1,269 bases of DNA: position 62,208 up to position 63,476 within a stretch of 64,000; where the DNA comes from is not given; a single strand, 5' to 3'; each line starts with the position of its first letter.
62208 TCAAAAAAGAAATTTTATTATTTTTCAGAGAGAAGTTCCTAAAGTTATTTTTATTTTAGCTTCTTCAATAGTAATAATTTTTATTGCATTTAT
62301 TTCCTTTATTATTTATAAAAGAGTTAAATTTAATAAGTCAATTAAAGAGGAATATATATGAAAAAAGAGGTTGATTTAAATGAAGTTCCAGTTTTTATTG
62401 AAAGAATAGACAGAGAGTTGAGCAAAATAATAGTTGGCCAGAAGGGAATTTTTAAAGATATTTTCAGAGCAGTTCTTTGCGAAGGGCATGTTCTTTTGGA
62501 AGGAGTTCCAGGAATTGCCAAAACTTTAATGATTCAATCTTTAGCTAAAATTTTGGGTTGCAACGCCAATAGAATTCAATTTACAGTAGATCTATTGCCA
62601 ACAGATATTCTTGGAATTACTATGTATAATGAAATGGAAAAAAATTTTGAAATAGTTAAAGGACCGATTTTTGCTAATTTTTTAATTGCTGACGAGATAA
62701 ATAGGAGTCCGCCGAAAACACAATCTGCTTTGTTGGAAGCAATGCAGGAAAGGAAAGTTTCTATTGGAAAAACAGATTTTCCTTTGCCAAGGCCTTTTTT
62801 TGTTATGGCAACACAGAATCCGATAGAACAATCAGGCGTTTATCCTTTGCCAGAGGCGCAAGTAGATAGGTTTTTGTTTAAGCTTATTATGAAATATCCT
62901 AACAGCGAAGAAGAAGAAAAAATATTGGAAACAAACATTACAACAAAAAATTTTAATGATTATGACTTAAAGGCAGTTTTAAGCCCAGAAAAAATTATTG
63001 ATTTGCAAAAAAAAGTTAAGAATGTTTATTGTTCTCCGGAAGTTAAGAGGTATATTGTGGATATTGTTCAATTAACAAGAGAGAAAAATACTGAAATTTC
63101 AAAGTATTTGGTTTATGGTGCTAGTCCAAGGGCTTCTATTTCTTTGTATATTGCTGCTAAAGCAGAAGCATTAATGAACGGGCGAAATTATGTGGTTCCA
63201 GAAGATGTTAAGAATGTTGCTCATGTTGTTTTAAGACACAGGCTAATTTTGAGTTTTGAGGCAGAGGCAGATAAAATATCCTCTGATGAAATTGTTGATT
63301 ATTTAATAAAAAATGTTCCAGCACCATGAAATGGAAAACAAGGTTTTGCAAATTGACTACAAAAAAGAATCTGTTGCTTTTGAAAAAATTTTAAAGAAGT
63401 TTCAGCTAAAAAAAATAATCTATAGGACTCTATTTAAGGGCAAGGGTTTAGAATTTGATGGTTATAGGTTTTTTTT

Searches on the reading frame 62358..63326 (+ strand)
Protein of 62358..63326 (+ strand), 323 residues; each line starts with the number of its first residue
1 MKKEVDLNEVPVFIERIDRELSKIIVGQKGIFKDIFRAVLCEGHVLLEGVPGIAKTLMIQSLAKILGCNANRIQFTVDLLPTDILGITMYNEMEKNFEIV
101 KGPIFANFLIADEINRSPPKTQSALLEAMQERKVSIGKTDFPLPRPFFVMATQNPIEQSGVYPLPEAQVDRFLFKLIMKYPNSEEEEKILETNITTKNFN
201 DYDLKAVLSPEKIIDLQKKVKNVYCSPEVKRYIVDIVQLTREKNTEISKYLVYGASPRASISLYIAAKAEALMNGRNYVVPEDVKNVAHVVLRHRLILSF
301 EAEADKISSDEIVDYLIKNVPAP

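Call 50: search_protein_families(library=pfam, proteins=[window:62358-63326:+], max_evalue=0.01)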
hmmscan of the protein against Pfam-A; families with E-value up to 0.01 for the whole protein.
window:62358-63326:+ (323 aa): 8 families
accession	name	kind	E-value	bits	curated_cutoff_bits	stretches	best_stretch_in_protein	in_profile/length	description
PF07726.17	AAA_3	-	1.5e-61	206.5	27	1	44-174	1-131/131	ATPase family associated with various cellular activities (AAA)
PF17863.7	AAA_lid_2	-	3.5e-21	75.1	22.7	1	246-314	4-72/74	AAA lid domain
PF07728.20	AAA_5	-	6e-15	55.9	22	1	44-172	1-139/139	AAA domain (dynein-related subfamily)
PF20030.5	bpMoxR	-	2.3e-10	40.3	27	1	17-217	6-204/205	MoxR domain in the MoxR-vWA-beta-propeller ternary systems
PF00493.29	MCM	-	7.7e-05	22.4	23.3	1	41-156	56-174/224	MCM P-loop domain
PF00004.35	AAA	-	0.00026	21.9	21.2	1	45-155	1-111/131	ATPase family associated with various cellular activities (AAA)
PF05496.18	RuvB_N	-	0.0033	17.6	27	0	43-136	34-115/159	Holliday junction DNA helicase RuvB P-loop domain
PF00158.32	Sigma54_activat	-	0.0085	16.2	20.2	0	108-154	96-143/168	Sigma-54 interaction domain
